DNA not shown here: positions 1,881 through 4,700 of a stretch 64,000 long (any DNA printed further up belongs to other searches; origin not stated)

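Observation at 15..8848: Unprecedented-looking operon: family-III CoA-transferase + orphan TAT-exported NarG-like molybdoenzyme + eliminase-type glycyl radical enzyme + activase + PNPOx-like flavoprotein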

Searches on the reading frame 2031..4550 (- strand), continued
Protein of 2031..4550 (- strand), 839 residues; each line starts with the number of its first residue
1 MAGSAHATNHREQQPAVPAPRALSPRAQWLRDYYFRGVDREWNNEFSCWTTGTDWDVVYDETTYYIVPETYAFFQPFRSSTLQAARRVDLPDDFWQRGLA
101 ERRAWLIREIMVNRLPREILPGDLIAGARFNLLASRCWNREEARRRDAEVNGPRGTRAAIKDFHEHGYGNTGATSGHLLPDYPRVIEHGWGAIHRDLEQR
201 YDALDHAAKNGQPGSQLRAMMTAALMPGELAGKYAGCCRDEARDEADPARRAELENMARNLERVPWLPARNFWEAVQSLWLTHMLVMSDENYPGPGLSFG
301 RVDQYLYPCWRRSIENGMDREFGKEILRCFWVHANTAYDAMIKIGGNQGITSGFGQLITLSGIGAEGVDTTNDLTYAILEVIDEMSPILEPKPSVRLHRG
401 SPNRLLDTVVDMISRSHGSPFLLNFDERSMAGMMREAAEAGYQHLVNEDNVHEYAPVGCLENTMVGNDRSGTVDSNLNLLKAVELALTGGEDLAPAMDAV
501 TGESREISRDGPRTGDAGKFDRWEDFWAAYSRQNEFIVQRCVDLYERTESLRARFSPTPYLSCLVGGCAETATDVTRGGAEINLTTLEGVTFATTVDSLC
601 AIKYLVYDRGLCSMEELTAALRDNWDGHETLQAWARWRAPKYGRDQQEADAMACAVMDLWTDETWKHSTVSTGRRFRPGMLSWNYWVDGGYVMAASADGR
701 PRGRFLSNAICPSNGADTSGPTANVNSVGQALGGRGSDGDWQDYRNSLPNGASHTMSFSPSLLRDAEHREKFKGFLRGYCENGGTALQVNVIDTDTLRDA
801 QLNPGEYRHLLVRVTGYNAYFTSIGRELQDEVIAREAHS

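Call 45: search_solved_structures(query=window:2031-4550:-, max_evalue=1e-72, show_alignments=3)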
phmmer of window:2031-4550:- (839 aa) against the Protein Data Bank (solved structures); distinct sequences matched with E-value up to 1e-72: 4.
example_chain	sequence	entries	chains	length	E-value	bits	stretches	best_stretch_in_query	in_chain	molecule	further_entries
6vxc_A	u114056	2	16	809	2e-77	264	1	186-836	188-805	Trans-4-hydroxy-L-proline dehydratase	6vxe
7kq3_A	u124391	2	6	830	9e-75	255.2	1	178-838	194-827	Isethionate sulfite-lyase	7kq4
9f3w_A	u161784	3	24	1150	1.7e-73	251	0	231-836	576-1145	Choline trimethylamine-lyase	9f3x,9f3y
2f3o_A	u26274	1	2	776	7e-73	248.9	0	176-835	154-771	pyruvate formate-lyase 2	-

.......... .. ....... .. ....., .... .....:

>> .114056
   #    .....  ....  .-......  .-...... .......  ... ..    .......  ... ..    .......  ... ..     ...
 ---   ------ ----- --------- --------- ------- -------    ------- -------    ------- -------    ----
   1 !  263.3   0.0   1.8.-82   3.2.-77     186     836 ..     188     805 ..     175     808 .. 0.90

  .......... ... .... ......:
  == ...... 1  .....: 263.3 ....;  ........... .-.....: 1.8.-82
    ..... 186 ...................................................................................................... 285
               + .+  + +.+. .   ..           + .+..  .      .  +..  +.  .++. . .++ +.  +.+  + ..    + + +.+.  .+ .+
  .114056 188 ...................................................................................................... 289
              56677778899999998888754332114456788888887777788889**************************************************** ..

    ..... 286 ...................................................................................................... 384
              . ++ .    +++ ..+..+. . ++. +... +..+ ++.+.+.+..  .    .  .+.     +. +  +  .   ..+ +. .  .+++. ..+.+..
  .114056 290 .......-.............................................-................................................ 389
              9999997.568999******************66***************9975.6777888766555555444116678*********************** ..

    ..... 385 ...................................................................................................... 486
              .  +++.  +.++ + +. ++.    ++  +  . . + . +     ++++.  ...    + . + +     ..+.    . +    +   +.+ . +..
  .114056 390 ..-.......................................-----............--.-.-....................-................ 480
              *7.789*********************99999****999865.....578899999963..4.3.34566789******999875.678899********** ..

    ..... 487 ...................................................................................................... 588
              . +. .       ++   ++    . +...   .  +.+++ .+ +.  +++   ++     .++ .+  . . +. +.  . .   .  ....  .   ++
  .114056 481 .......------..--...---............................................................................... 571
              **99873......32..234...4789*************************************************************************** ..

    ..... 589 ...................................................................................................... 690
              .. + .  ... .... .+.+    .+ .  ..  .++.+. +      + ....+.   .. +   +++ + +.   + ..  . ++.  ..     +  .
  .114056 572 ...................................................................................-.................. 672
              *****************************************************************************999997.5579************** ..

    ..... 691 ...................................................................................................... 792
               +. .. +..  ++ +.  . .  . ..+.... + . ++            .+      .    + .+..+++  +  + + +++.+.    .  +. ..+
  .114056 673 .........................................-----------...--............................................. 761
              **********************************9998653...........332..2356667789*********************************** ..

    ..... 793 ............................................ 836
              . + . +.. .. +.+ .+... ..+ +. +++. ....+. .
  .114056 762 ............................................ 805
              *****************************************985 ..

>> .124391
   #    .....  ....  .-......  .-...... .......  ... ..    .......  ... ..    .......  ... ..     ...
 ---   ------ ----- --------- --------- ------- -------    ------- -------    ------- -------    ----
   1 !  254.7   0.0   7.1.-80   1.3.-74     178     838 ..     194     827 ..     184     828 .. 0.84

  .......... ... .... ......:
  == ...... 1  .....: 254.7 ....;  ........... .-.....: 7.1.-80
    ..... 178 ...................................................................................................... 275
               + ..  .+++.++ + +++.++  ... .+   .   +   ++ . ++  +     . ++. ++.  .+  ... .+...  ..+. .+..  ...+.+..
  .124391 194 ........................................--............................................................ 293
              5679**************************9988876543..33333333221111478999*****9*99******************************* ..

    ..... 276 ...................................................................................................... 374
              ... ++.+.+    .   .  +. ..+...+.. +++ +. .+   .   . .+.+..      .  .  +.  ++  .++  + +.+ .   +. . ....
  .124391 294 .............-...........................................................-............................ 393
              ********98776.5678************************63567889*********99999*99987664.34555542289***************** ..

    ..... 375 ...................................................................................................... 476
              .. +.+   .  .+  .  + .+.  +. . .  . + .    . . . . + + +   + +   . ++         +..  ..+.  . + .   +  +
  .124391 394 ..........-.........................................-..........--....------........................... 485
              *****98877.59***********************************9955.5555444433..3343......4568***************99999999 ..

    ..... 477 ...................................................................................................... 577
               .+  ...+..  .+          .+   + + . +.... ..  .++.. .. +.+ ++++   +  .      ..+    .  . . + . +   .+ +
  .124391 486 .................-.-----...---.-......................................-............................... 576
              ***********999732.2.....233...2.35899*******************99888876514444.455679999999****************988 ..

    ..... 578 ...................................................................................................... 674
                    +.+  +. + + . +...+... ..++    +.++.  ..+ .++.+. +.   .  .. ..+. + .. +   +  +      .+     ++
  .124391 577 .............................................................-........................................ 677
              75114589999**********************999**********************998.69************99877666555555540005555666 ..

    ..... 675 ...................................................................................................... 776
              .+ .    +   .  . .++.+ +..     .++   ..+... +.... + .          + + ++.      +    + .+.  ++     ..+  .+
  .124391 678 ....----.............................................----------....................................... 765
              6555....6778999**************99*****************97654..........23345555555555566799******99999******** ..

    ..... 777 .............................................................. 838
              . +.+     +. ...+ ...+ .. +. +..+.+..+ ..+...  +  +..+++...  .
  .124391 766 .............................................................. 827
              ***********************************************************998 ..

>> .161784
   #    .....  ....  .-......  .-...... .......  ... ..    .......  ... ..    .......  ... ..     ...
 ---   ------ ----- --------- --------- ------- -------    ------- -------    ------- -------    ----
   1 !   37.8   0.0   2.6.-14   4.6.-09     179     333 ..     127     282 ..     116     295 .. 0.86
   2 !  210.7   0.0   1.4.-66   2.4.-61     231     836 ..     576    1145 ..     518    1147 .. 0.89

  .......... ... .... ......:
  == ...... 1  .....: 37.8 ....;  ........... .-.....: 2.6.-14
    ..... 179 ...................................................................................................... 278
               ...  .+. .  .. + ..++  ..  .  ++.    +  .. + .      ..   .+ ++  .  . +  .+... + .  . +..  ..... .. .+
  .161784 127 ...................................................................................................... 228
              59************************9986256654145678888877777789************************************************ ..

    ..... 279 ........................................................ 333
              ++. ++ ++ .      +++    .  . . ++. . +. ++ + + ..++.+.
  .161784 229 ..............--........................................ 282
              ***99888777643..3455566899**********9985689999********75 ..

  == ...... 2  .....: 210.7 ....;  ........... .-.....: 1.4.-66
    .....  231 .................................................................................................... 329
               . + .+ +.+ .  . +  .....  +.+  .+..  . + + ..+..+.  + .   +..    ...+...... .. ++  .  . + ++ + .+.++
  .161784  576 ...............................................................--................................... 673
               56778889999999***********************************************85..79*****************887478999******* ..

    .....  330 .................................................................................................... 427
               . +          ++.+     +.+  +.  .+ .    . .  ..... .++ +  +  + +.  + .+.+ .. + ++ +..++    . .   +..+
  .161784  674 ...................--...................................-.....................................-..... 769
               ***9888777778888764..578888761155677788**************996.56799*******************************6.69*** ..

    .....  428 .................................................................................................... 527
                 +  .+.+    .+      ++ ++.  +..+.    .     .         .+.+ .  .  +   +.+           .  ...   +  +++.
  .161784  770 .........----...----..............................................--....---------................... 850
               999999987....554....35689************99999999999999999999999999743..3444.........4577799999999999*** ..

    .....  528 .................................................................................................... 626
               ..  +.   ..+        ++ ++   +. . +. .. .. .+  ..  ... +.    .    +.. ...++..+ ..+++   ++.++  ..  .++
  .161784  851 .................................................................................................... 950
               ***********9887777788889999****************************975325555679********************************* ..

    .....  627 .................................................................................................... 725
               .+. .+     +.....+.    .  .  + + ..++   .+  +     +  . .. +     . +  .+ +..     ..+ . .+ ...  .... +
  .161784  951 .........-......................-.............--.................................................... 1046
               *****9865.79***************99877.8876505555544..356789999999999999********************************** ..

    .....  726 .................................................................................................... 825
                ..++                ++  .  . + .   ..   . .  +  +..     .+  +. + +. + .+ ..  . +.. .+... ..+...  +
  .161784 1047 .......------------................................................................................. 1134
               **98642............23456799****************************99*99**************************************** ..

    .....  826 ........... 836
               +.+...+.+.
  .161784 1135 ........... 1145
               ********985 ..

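Call 80: list_cluster_members(proteins=[P0001, P0121, P0130])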
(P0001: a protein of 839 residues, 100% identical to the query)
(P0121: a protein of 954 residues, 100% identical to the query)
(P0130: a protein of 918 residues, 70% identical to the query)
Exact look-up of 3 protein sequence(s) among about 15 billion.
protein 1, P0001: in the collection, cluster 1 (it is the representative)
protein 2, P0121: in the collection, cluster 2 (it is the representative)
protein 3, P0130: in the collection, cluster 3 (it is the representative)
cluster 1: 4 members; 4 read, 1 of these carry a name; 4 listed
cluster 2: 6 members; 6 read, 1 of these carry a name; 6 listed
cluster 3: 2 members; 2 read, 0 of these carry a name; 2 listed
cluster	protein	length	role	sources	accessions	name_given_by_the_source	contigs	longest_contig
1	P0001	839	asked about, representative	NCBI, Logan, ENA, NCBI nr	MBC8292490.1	MAG: hypothetical protein H8E45_04910 [Proteobacteria bacterium] | hypothetical protein [Pseudomonadota bacterium]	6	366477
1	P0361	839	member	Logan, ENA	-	-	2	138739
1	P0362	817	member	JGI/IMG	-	-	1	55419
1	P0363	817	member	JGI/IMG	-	-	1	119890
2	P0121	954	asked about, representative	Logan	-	-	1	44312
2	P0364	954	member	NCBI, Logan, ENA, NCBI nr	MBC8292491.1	MAG: molybdopterin-dependent oxidoreductase [Proteobacteria bacterium] | molybdopterin-dependent oxidoreductase [Pseudomonadota bacterium]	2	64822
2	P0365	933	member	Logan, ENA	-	-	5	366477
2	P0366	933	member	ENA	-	-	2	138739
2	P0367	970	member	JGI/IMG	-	-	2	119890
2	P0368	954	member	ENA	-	-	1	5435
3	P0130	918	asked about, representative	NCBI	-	-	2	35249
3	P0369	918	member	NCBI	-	-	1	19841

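Call 88: search_protein_representatives(protein=window:2031-4550:-)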
Query: 839 residues. Proteins with E-value up to 0.001 (for the whole library): 6534; up to 1e-10: 3433; up to 1e-30: 1389. The best 150 are listed.
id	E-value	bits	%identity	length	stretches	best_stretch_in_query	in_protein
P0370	0.0e+00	1218.8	63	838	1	14-838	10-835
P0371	4.9e-257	871.5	49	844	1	18-838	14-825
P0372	1.9e-233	793.4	56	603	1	18-609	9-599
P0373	1.2e-194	665.1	43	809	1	14-796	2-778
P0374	7.1e-187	639.3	63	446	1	395-839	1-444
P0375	4.4e-186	636.7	44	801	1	22-839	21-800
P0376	2.7e-168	577.9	39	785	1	24-792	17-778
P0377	2.3e-153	528.5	41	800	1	20-838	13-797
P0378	2.5e-140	485.3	60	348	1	37-384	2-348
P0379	3.8e-127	441.7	61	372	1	107-419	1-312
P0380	4.0e-127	441.7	77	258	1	257-509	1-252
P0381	3.9e-125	435.1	34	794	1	23-789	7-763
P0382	4.3e-121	421.7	66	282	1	561-839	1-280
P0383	5.7e-110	384.9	65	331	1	318-608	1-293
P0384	1.1e-108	380.7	67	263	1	161-403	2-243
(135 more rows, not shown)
